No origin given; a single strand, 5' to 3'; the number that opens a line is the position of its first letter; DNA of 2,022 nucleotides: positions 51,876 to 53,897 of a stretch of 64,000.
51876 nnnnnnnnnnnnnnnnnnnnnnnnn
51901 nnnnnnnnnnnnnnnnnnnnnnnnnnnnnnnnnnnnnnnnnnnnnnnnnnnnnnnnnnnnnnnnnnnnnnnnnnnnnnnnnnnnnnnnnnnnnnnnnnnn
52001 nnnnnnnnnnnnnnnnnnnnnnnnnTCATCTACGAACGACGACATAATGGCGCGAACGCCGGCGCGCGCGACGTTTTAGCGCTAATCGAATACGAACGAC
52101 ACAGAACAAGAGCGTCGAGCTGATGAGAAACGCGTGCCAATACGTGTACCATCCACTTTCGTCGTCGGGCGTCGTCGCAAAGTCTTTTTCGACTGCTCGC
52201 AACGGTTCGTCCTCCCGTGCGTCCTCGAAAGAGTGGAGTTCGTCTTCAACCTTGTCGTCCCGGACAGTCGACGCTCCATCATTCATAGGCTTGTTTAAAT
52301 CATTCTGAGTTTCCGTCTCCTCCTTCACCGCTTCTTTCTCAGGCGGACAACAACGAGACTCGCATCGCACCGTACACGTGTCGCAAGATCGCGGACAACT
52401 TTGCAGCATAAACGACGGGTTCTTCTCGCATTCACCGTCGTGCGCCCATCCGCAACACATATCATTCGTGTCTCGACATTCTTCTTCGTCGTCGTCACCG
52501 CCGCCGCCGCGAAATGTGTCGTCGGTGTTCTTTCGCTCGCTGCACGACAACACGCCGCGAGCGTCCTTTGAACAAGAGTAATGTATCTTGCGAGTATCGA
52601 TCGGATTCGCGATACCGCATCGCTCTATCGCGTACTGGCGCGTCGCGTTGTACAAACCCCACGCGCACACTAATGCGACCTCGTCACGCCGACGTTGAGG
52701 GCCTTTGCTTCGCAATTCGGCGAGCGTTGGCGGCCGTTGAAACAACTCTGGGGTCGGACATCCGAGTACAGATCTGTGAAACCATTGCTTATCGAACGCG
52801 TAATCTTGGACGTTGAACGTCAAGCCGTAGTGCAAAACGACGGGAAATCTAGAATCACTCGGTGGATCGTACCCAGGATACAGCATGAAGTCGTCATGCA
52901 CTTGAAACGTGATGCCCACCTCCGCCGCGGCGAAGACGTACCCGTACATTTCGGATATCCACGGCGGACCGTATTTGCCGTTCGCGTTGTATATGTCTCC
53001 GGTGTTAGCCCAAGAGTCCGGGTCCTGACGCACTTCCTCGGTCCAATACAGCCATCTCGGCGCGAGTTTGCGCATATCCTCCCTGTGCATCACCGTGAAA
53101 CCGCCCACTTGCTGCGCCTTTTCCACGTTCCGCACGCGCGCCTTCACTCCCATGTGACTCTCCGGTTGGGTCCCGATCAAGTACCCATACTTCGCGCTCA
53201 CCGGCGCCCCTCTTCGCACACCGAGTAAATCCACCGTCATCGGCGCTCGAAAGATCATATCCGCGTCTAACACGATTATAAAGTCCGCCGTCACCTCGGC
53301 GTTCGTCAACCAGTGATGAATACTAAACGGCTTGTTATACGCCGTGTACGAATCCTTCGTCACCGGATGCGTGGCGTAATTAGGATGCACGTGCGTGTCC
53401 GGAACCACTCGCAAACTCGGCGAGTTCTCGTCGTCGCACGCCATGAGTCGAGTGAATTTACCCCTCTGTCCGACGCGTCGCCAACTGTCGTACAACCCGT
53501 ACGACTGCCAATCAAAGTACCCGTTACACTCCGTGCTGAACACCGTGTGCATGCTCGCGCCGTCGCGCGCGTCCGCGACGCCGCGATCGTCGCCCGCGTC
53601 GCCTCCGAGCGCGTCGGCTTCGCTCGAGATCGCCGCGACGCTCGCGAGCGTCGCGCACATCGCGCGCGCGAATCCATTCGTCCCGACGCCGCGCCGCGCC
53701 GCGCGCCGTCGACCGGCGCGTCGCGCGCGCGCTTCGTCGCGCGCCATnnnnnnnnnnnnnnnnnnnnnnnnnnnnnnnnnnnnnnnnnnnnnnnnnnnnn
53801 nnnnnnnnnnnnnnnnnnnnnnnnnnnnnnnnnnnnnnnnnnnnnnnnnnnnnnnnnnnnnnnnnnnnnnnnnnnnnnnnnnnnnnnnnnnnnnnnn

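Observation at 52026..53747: SGT1/HPAT-family cell-wall glycosyltransferase fused to a ShK (ShKT) domain and anchored by a C-terminal TM helix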

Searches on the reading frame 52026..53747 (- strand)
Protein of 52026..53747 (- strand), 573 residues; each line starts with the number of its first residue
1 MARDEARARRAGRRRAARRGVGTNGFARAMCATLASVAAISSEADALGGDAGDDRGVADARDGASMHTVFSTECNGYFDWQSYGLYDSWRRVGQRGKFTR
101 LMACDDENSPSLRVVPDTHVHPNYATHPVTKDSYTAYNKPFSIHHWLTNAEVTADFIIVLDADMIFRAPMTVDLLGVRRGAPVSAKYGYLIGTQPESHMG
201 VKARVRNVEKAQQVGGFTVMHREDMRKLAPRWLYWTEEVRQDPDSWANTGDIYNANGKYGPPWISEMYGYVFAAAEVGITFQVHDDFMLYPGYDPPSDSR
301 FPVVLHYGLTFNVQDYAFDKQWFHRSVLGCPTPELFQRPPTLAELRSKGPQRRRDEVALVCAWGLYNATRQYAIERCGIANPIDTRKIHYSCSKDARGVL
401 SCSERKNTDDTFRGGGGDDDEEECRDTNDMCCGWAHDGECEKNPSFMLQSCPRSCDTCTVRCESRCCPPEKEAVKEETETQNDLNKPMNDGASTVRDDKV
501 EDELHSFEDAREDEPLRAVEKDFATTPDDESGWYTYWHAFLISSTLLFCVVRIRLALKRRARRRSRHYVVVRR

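Call 3: search_protein_families(library=pfam, proteins=[window:52026-53747:-], max_evalue=1)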
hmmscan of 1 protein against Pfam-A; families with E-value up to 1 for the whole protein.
window:52026-53747:- (573 aa): 3 families
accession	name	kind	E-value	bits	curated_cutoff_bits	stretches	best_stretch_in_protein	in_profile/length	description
PF23452.1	HPAT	-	2.3e-21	76.9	23.9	1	67-312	2-248/307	Hydroxyproline O-arabinosyltransferase family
PF01549.29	ShK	-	7e-06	26.9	20.9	1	423-458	1-37/37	ShK domain-like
PF13704.12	Glyco_tranf_2_4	-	0.0069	17.3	27.5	1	95-164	16-82/98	Glycosyl transferase family 2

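Call 4: search_solved_structures(query=window:52026-53747:-, max_evalue=1, show_alignments=2)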
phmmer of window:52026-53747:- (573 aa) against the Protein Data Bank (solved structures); distinct sequences matched with E-value up to 1: 4.
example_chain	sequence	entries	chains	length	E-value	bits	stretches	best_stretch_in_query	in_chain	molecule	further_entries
2k72_A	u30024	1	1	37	0.0014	20.4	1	424-458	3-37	Matrix metalloproteinase-23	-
8vkj_A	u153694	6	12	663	0.069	14.8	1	2-62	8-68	Heparan-alpha-glucosaminide N-acetyltransferase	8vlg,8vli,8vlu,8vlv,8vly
8jkv_A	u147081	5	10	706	0.075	14.7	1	2-62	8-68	Heparan-alpha-glucosaminide N-acetyltransferase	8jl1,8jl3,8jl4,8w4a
2mcr_A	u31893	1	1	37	0.085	14.5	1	424-458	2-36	Probable zinc metalloproteinase, putative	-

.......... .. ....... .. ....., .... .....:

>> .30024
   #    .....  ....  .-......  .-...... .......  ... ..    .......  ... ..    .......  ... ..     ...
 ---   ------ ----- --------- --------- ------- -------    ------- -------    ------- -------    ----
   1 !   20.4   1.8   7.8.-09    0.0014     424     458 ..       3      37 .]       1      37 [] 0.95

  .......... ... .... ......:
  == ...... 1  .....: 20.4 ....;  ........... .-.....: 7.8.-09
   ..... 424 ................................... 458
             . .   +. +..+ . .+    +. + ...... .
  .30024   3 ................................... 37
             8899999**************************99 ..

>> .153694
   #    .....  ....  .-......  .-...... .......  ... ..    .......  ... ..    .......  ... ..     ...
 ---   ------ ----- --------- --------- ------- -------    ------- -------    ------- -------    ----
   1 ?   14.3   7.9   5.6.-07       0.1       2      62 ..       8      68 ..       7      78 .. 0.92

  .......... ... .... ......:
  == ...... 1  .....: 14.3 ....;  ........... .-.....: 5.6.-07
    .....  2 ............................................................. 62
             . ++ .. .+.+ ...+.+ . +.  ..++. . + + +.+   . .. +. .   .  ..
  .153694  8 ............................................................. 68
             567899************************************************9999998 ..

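Call 5: find_homologous_proteins(query=window:52026-53747:-, max_evalue=0.00001)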
Query window:52026-53747:- (573 aa): 184 proteins with E <= 0.00001 among 8000 candidates; the best 120 are listed.
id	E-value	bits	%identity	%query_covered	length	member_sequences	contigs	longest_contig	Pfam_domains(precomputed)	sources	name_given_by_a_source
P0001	0.0e+0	1362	99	100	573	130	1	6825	PF01549.30,PF23452.2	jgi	jgi:hypothetical protein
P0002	4.0e-233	793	76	73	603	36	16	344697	PF01549.30,PF23452.2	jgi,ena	-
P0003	8.5e-227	772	67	83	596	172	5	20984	PF01549.30,PF23452.2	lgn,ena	-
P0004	4.0e-223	760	61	99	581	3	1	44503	PF01549.30,PF23452.2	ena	-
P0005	2.6e-218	744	60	95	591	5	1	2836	PF01549.30,PF23452.2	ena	-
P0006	9.6e-207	706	58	90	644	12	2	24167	PF01549.30,PF23452.2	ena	-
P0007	9.7e-203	693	59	86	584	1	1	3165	PF01549.30,PF23452.2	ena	-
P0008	4.5e-195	668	68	71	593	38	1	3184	PF23452.2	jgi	jgi:hypothetical protein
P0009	5.6e-194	664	58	88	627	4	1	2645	PF23452.2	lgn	-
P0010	3.5e-162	559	56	75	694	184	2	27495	PF01549.30,PF23452.2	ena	-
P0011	1.2e-161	557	56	74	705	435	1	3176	PF01549.30,PF23452.2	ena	-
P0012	2.2e-160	553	54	79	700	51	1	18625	PF01549.30,PF23452.2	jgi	-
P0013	7.8e-160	551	59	70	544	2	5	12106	PF23452.2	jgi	jgi:hypothetical protein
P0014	4.3e-159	549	55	74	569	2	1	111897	PF01549.30,PF23452.2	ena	-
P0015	4.1e-158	546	53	75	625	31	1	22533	PF23452.2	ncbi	-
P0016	2.3e-157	543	50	88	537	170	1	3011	PF01549.30,PF23452.2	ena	-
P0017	4.1e-156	539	53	76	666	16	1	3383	PF01549.30,PF23452.2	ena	-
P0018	1.1e-155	538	53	81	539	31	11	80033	PF01549.30,PF23452.2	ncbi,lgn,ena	-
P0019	3.9e-155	536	54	73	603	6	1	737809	PF23452.2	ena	-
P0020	4.7e-155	536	57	69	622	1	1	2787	PF23452.2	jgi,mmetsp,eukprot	mmetsp:Transcript_28895/g.71319 ORF Transcript_28895/g.71319 Transcript_28895/m.71319 type:complete 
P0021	9.9e-155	535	57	71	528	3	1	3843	PF01549.30,PF23452.2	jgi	-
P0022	3.5e-154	533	55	72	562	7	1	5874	PF01549.30,PF23452.2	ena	-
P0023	5.0e-152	526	53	74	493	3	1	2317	PF23452.2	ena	-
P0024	3.0e-141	490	43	54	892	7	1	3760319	PF23452.2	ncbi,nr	ncbi:hypothetical protein Mapa_008606 [Marchantia paleacea]|nr:hypothetical protein Mapa_008606 [Mar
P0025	3.2e-140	487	43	54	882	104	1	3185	PF23452.2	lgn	-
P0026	8.2e-140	485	43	54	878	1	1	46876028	PF23452.2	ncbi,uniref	ncbi:hypothetical protein R1sor_017966 [Riccia sorocarpa]|uniref:Hydroxyproline O-arabinosyltransfer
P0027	1.6e-138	481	51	72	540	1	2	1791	PF23452.2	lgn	-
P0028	1.9e-138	481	42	52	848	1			PF23452.2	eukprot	eukprot:c21248_g2_i1 orf=610-3156(+)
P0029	1.5e-136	475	39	60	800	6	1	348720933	PF23452.2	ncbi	ncbi:unnamed protein product [Victoria cruziana]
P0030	3.4e-136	473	42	57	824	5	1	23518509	PF23452.2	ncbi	ncbi:unnamed protein product [Amaranthus hypochondriacus]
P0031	3.4e-136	473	45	48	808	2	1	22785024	PF23452.2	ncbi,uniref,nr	ncbi:hypothetical protein KC19_4G222300 [Ceratodon purpureus]|uniref:Hydroxyproline O-arabinosyltran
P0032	5.2e-136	473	41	57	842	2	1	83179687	PF23452.2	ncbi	ncbi:unnamed protein product [Rhodiola kirilowii]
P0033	2.8e-135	470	41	56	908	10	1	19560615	PF23452.2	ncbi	ncbi:hypothetical protein ACP275_07G049500 [Erythranthe tilingii]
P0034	4.8e-135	470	37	66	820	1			PF23452.2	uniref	uniref:Hydroxyproline O-arabinosyltransferase-like domain-containing protein n=1 Tax=Kalanchoe fedts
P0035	4.8e-135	470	40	55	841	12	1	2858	PF23452.2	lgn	-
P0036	6.1e-135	469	42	55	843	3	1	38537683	PF23452.2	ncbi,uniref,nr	ncbi:peptidyl serine alpha-galactosyltransferase-like [Salvia splendens]|uniref:peptidyl serine alph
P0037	6.8e-135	469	42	56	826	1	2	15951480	PF23452.2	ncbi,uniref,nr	ncbi:hypothetical protein Lal_00028113 [Lupinus albus]|uniref:Hydroxyproline O-arabinosyltransferase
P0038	7.2e-135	469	43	53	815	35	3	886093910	PF23452.2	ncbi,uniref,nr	ncbi:hypothetical protein CFC21_043159 [Triticum aestivum]|uniref:Hydroxyproline O-arabinosyltransfe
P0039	9.4e-135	469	42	50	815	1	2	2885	PF23452.2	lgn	-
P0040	1.0e-134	468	66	49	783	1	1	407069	PF13640.13,PF01549.30,PF23452.2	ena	-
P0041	1.8e-134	468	40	58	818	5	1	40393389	PF23452.2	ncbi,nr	ncbi:hypothetical protein BVRB_2g038000 [Beta vulgaris subsp. vulgaris]|nr:hypothetical protein BVRB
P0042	2.5e-134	467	41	55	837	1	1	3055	PF23452.2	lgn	-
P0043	2.8e-134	467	40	56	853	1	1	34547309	PF23452.2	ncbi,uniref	ncbi:hypothetical protein ACH5RR_011001 [Cinchona calisaya]|uniref:Hydroxyproline O-arabinosyltransf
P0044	4.1e-134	466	41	56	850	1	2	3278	PF23452.2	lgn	-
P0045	6.0e-134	466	39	59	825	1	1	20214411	PF23452.2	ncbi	ncbi:peptidyl serine alpha-galactosyltransferase [Wolffia australiana]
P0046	1.7e-133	464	41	56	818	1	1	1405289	PF23452.2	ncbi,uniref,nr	ncbi:peptidyl serine alpha-galactosyltransferase [Trema orientale]|uniref:Peptidyl serine alpha-gala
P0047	2.5e-133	464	42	54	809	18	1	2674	PF23452.2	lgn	-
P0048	2.6e-133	464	44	49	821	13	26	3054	PF23452.2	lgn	-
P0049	6.0e-133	463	41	55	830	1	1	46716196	PF23452.2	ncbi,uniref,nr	ncbi:peptidyl serine alpha-galactosyltransferase [Diospyros lotus]|uniref:peptidyl serine alpha-gala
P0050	8.0e-133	462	40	57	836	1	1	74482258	PF23452.2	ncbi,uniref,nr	ncbi:peptidyl serine alpha-galactosyltransferase-like [Trifolium pratense]|uniref:peptidyl serine al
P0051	8.2e-133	462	40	57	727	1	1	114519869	PF23452.2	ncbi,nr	ncbi:uncharacterized protein DS421_10g313480 [Arachis hypogaea]|nr:uncharacterized protein DS421_10g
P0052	8.2e-133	462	43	51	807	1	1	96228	PF23452.2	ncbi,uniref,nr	ncbi:hypothetical protein CFOL_v3_31688 [Cephalotus follicularis]|uniref:Hydroxyproline O-arabinosyl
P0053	9.3e-133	462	43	49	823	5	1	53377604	PF23452.2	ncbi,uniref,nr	ncbi:hypothetical protein QN277_023860 [Acacia crassicarpa]|uniref:Hydroxyproline O-arabinosyltransf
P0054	1.0e-132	462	41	52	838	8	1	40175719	PF23452.2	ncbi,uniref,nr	ncbi:peptidyl serine alpha-galactosyltransferase-like [Salvia hispanica]|uniref:peptidyl serine alph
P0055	1.4e-132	461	43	50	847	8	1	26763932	PF23452.2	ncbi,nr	ncbi:peptidyl serine alpha-galactosyltransferase [Olea europaea var. sylvestris]|nr:peptidyl serine 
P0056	1.5e-132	461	41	52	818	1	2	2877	PF23452.2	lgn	-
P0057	1.6e-132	461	39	57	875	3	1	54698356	PF23452.2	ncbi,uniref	ncbi:peptidyl serine alpha-galactosyltransferase-like [Primulina tabacum]|uniref:peptidyl serine alp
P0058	2.2e-132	461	42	51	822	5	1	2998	PF23452.2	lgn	-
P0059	2.4e-132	461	39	60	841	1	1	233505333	PF23452.2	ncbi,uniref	ncbi:peptidyl serine alpha-galactosyltransferase [Henckelia pumila]|uniref:peptidyl serine alpha-gal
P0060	2.8e-132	460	42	50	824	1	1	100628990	PF23452.2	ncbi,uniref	ncbi:hypothetical protein Fmac_016444 [Flemingia macrophylla]|uniref:Hydroxyproline O-arabinosyltran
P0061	3.1e-132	460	42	54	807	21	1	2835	PF23452.2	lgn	-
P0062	4.0e-132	460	41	52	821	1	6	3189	PF23452.2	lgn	-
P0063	4.1e-132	460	42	53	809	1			PF23452.2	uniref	uniref:Hydroxyproline O-arabinosyltransferase-like domain-containing protein n=2 Tax=Rhizophora mucr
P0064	4.2e-132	460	41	55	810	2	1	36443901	PF23452.2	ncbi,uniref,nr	ncbi:hypothetical protein SAY86_004757 [Trapa natans]|uniref:Hydroxyproline O-arabinosyltransferase-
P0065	5.6e-132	459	42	50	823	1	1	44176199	PF23452.2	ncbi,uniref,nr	ncbi:hypothetical protein EZV62_020035 [Acer yangbiense]|uniref:Hydroxyproline O-arabinosyltransfera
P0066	1.9e-131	458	42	54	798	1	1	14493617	PF23452.2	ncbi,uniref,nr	ncbi:hypothetical protein HS088_TW11G00513 [Tripterygium wilfordii]|uniref:Hydroxyproline O-arabinos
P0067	2.2e-131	457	39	58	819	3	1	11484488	PF23452.2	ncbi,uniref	ncbi:peptidyl serine alpha-galactosyltransferase [Typha angustifolia]|uniref:peptidyl serine alpha-g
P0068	3.4e-131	457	42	50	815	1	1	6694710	PF23452.2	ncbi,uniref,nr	ncbi:hypothetical protein AQUCO_01100336v1 [Aquilegia coerulea]|uniref:Hydroxyproline O-arabinosyltr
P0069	3.7e-131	457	39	60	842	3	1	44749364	PF23452.2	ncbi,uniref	ncbi:peptidyl serine alpha-galactosyltransferase-like [Primulina tabacum]|uniref:peptidyl serine alp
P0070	3.8e-131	457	42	50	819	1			PF23452.2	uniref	uniref:Hydroxyproline O-arabinosyltransferase-like domain-containing protein n=1 Tax=Davidia involuc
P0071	4.0e-131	457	42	50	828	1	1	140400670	PF23452.2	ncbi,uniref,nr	ncbi:peptidyl serine alpha-galactosyltransferase [Cornus florida]|uniref:peptidyl serine alpha-galac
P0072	4.2e-131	456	41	55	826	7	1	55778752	PF23452.2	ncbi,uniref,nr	ncbi:hypothetical protein J5N97_020349 [Dioscorea zingiberensis]|uniref:Hydroxyproline O-arabinosylt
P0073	4.6e-131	456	45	49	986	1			PF23452.2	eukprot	eukprot:TRINITY_DN3176_c0_g2_i1.p1 TRINITY_DN3176_c0_g2~~TRINITY_DN3176_c0_g2_i1.p1 ORF type:complet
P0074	5.6e-131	456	43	50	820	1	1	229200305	PF23452.2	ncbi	ncbi:hypothetical protein UlMin_013730 [Ulmus minor]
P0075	6.2e-131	456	44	50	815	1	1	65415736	PF23452.2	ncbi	ncbi:hypothetical protein V2J09_002574 [Rumex salicifolius]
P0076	6.2e-131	456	43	50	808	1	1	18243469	PF23452.2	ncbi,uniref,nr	ncbi:peptidyl serine alpha-galactosyltransferase-like [Mangifera indica]|uniref:peptidyl serine alph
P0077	6.3e-131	456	42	49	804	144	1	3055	PF23452.2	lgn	-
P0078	6.8e-131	456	39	57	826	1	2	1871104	PF23452.2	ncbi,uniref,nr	ncbi:hypothetical protein JCGZ_10191 [Jatropha curcas]|uniref:Hydroxyproline O-arabinosyltransferase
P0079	8.9e-131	455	42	50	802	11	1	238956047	PF23452.2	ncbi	ncbi:hypothetical protein Lser_V15G07810 [Lactuca serriola]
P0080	1.2e-130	455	43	50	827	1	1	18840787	PF23452.2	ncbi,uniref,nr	ncbi:hypothetical protein FNV43_RR14206 [Rhamnella rubrinervis]|uniref:Hydroxyproline O-arabinosyltr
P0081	1.4e-130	455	41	54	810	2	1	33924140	PF23452.2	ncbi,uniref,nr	ncbi:hypothetical protein MLD38_013242 [Melastoma candidum]|uniref:Uncharacterized protein n=2 Tax=M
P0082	1.4e-130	455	41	54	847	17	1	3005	PF23452.2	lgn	-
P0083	3.1e-130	454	43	50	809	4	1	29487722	PF23452.2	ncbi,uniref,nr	ncbi:peptidyl serine alpha-galactosyltransferase [Phoenix dactylifera]|uniref:Peptidyl serine alpha-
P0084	3.3e-130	454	42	53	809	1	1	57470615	PF23452.2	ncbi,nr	ncbi:hypothetical protein QOZ80_1AG0043470 [Eleusine coracana subsp. coracana]|nr:hypothetical prote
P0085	3.4e-130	453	44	49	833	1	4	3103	PF23452.2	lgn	-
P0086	1.2e-129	452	42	49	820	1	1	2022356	PF23452.2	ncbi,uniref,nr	ncbi:peptidyl serine alpha-galactosyltransferase [Herrania umbratica]|uniref:Peptidyl serine alpha-g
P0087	1.6e-129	451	41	50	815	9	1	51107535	PF23452.2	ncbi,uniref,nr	ncbi:peptidyl serine alpha-galactosyltransferase [Cannabis sativa]|uniref:peptidyl serine alpha-gala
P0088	1.7e-129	451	43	50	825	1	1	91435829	PF23452.2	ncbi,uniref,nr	ncbi:peptidyl serine alpha-galactosyltransferase [Malania oleifera]|uniref:peptidyl serine alpha-gal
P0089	2.9e-129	450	42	50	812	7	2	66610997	PF23452.2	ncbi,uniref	ncbi:hypothetical protein V6N13_145604 [Hibiscus sabdariffa]|uniref:Hydroxyproline O-arabinosyltrans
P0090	3.6e-129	450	38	62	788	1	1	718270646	PF23452.2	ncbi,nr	ncbi:unnamed protein product [Lathyrus sativus]|nr:unnamed protein product [Lathyrus sativus]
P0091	4.5e-129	450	44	53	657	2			PF23452.2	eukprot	eukprot:c21892_g1_i2 orf=709-2682(-)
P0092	5.5e-129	449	39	57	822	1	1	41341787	PF23452.2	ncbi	ncbi:hypothetical protein CRYUN_Cryun15aG0013200 [Craigia yunnanensis]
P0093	6.6e-129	449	42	51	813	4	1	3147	PF23452.2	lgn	-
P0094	1.4e-128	448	40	53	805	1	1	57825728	PF23452.2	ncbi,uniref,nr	ncbi:hypothetical protein Cni_G27534 [Canna indica]|uniref:Hydroxyproline O-arabinosyltransferase-li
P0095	1.5e-128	448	41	53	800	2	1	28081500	PF23452.2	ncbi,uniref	ncbi:hypothetical protein RJ641_007050 [Dillenia turbinata]|uniref:Hydroxyproline O-arabinosyltransf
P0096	2.0e-128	448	40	55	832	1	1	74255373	PF23452.2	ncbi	ncbi:Peptidyl serine alpha-galactosyltransferase [Ancistrocladus abbreviatus]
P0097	2.5e-128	447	43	70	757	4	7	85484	PF01549.30,PF23452.2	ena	-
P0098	2.9e-128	447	40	56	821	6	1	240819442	PF23452.2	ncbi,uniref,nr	ncbi:peptidyl serine alpha-galactosyltransferase [Rhynchospora pubera]|uniref:Peptidyl serine alpha-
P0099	3.2e-128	447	42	50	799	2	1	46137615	PF23452.2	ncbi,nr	ncbi:peptidyl serine alpha-galactosyltransferase-like [Trifolium pratense]|nr:peptidyl serine alpha-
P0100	3.6e-128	447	42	50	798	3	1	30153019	PF23452.2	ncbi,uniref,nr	ncbi:hypothetical protein TanjilG_15353 [Lupinus angustifolius]|uniref:Hydroxyproline O-arabinosyltr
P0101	1.6e-127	445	41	53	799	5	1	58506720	PF23452.2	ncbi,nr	ncbi:Peptidyl serine alpha-galactosyltransferase [Trifolium repens]|nr:Peptidyl serine alpha-galacto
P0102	1.9e-127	444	42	50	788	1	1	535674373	PF23452.2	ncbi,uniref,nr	ncbi:peptidyl serine alpha-galactosyltransferase [Lathyrus oleraceus]|uniref:Peptidyl serine alpha-g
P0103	3.6e-127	443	43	50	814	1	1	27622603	PF23452.2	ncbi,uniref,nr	ncbi:hypothetical protein L6164_008996 [Bauhinia variegata]|uniref:Uncharacterized protein n=1 Tax=B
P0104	5.5e-127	443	42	50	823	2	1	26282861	PF23452.2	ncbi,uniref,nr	ncbi:peptidyl serine alpha-galactosyltransferase-like isoform X1 [Durio zibethinus]|uniref:Peptidyl 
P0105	6.8e-127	443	45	49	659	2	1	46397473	PF23452.2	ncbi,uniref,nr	ncbi:hypothetical protein O6H91_21G047500 [Diphasiastrum complanatum]|uniref:Uncharacterized protein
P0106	3.4e-125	437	52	64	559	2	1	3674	PF01549.30,PF23452.2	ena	-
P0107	6.1e-125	436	52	66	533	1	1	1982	PF23452.2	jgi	-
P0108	8.9e-124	432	41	50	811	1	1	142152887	PF23452.2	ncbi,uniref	ncbi:hypothetical protein RIF29_26865 [Crotalaria pallida]|uniref:Hydroxyproline O-arabinosyltransfe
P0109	3.0e-122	427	40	54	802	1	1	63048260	PF23452.2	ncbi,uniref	ncbi:peptidyl serine alpha-galactosyltransferase-like isoform X1 [Phaseolus vulgaris]|uniref:peptidy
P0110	9.0e-122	426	42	50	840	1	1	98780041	PF23452.2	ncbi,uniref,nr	ncbi:hypothetical protein IEQ34_008671 [Dendrobium chrysotoxum]|uniref:Hydroxyproline O-arabinosyltr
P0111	5.0e-121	423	50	62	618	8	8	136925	PF01549.30,PF23452.2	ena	-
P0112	3.0e-120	421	42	51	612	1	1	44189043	PF23452.2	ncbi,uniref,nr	ncbi:Peptidyl serine alpha-galactosyltransferase isoform B [Glycine soja]|uniref:Peptidyl serine alp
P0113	2.1e-119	418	48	69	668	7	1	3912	PF01549.30,PF23452.2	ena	-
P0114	4.3e-119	417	49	60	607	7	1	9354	PF01549.30,PF23452.2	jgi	jgi:ShK domain-like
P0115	4.1e-118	414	44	48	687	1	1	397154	PF23452.2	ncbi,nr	ncbi:uncharacterized protein J3R85_019871 [Psidium guajava]|nr:uncharacterized protein J3R85_019871 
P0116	2.4e-117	411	41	55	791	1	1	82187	PF23452.2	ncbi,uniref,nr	ncbi:hypothetical protein F511_30248 [Dorcoceras hygrometricum]|uniref:Hydroxyproline O-arabinosyltr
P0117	1.3e-116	409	48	71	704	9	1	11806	PF23452.2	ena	-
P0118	2.2e-116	408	44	48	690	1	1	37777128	PF23452.2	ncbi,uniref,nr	ncbi:hypothetical protein EUGRSUZ_J02276 [Eucalyptus grandis]|uniref:Uncharacterized protein n=2 Tax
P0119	7.7e-114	399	60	51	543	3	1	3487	PF23452.2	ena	-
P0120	8.0e-114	399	45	73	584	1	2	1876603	PF01549.30,PF23452.2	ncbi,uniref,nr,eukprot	ncbi:peptidyl serine alpha-galactosyltransferase [Chloropicon primus]|uniref:ShKT domain-containing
